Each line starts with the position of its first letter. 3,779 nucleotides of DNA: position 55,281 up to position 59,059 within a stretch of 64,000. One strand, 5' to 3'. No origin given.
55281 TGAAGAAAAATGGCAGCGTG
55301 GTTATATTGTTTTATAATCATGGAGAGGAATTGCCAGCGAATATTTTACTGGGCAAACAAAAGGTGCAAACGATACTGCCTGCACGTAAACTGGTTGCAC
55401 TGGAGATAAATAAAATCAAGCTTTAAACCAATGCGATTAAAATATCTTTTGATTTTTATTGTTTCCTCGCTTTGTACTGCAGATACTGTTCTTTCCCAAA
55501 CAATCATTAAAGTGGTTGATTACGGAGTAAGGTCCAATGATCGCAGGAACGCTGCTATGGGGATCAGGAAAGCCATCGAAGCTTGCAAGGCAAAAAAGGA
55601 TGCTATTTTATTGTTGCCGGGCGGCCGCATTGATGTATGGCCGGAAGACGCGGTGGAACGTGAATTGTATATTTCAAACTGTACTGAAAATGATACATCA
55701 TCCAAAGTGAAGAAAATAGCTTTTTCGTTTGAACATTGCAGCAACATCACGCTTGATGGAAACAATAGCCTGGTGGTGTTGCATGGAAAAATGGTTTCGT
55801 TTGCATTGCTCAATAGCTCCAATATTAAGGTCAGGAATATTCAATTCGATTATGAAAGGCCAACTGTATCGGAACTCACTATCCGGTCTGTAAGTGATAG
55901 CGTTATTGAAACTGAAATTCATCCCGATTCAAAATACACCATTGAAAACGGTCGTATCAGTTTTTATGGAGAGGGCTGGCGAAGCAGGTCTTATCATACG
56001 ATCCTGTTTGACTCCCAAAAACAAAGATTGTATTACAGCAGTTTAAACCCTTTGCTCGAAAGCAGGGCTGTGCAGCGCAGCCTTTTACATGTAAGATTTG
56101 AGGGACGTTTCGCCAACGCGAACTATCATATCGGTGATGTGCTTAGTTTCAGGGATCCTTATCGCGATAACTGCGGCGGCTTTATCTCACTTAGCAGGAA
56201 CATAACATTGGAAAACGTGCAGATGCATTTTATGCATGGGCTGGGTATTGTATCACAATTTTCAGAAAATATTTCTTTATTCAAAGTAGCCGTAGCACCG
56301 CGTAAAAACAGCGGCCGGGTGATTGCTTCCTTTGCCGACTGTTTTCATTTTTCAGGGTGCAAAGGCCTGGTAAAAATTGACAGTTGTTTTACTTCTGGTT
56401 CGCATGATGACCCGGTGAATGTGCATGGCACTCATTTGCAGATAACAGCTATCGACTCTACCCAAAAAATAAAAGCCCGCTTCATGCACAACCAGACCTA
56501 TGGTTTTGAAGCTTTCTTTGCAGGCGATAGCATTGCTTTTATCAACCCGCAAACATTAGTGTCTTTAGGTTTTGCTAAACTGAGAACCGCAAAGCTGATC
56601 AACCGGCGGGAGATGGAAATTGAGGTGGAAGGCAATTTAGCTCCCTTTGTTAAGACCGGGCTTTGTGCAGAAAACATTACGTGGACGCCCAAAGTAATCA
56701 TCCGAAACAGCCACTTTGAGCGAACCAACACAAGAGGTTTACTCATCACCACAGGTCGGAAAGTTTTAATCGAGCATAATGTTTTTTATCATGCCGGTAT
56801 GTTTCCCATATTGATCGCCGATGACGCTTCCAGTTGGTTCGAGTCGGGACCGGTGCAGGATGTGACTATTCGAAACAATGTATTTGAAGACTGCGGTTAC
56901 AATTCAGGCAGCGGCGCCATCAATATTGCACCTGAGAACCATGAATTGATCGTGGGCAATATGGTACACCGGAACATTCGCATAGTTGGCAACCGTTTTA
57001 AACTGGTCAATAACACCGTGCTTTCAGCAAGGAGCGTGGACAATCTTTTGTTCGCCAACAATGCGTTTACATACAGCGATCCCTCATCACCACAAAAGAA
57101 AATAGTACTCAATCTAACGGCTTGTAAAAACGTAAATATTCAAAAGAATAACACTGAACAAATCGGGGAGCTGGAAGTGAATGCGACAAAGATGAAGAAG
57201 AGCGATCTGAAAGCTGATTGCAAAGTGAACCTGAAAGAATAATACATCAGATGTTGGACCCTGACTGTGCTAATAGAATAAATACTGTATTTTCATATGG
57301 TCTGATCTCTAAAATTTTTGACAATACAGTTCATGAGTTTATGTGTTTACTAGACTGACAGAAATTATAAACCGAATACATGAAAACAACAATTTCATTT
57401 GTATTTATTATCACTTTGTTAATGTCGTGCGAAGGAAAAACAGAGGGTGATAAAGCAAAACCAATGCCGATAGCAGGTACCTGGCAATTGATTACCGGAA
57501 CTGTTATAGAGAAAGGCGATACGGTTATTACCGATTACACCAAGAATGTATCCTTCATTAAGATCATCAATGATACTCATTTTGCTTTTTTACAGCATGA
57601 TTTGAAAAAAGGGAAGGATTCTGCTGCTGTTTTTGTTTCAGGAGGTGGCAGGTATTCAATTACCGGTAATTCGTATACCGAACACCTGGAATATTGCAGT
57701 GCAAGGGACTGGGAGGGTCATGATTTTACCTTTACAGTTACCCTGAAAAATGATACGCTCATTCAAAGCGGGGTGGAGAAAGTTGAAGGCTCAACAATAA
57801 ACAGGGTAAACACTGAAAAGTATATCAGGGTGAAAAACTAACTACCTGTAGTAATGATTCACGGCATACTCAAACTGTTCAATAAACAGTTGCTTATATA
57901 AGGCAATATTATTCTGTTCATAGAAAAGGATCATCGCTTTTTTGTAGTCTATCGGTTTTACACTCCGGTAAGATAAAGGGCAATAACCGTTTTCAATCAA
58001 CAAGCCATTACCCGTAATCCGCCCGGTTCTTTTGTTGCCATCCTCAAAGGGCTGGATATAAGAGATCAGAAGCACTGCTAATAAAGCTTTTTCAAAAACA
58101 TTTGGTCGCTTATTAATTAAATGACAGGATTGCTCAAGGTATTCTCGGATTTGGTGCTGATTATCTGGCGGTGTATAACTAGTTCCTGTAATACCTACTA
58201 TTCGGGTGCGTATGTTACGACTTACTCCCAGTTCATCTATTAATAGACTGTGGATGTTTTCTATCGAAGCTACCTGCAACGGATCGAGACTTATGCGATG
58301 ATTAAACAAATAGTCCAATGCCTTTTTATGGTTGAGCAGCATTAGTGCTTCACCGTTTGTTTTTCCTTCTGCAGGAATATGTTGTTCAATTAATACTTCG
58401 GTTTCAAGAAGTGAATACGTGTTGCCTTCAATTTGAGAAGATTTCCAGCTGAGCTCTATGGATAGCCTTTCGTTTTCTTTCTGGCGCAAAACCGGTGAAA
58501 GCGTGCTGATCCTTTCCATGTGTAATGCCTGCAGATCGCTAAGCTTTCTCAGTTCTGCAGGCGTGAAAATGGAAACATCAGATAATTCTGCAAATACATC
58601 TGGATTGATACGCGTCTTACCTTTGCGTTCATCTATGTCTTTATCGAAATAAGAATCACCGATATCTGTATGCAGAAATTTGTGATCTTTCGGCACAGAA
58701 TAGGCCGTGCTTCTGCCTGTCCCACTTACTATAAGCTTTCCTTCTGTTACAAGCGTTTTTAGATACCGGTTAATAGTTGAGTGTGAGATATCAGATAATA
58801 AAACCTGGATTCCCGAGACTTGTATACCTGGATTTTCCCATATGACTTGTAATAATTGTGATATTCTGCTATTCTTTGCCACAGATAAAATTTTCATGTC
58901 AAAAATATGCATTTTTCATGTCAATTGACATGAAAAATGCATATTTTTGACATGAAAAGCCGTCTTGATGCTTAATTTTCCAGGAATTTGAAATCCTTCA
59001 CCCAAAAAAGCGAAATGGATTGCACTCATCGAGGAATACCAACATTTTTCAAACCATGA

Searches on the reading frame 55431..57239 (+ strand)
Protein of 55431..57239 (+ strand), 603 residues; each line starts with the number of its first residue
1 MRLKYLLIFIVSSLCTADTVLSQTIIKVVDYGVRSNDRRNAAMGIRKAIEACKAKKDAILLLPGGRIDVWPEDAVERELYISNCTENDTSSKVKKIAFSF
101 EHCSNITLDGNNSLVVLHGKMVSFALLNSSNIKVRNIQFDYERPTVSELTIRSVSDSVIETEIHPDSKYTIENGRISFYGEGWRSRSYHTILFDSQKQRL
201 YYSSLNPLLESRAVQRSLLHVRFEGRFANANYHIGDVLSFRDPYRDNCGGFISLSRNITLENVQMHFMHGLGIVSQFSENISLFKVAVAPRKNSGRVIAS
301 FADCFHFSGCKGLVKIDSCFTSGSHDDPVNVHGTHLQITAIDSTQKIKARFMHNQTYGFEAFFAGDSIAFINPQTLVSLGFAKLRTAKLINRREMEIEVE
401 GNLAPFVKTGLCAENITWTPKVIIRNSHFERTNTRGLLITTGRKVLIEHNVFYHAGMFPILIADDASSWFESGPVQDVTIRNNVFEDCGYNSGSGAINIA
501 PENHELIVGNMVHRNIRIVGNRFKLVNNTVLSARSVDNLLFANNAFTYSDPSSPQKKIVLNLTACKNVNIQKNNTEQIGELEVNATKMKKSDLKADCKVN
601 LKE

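Call 12: search_protein_families(library=pfam, proteins=[window:55431-57239:+], max_evalue=0.01)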
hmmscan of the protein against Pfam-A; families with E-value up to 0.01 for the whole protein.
window:55431-57239:+ (603 aa): 3 families
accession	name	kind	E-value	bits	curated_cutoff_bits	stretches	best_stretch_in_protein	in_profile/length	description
PF23764.1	Beta-barrel_GLAA-B_II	-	1e-16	61.3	28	1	346-409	1-63/67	GLAA-B beta-barrel domain II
PF23763.2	Beta-barrel_GLAA-B_I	-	1.1e-15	58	28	1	147-238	1-95/95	GLAA-B beta-barrel domain I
PF13229.12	Beta_helix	-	3.5e-07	30.4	25.9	1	422-576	11-135/158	Right handed beta helix region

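Call 47: search_protein_families(library=ncbifam, proteins=[window:55431-57239:+], max_evalue=0.01)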
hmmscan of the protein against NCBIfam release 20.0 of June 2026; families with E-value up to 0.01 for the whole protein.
window:55431-57239:+ (603 aa): 0 families

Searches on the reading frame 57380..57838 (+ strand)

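Call 12: search_protein_families(library=pfam, proteins=[window:57380-57838:+], max_evalue=0.01)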
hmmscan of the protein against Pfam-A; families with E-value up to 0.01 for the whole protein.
window:57380-57838:+ (153 aa): 2 families
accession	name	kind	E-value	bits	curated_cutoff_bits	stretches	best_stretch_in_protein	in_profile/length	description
PF13648.12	Lipocalin_4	-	0.00028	22.2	22.4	1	31-127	1-87/89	Lipocalin-like domain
PF13924.12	Lipocalin_5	-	0.00077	19.8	25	0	81-140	67-128/142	Lipocalin-like domain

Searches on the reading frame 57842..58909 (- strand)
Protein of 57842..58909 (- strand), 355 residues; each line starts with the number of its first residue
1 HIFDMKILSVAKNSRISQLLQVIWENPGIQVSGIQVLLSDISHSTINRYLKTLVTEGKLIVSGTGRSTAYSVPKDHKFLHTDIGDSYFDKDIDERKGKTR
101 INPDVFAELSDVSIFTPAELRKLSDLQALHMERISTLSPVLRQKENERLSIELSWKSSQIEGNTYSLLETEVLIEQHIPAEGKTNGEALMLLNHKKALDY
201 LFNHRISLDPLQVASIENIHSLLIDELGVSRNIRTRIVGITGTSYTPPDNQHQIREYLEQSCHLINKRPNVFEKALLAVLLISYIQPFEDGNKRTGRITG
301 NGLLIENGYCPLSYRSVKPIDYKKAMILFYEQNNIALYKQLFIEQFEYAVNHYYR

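Call 12: search_protein_families(library=pfam, proteins=[window:57842-58909:-], max_evalue=0.01)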
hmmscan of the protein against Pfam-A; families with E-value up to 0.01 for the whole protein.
window:57842-58909:- (355 aa): 1 family
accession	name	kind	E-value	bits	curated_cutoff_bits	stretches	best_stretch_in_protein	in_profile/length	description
PF02661.23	Fic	-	2.4e-13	51.2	24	1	211-301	2-90/93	Fic/DOC family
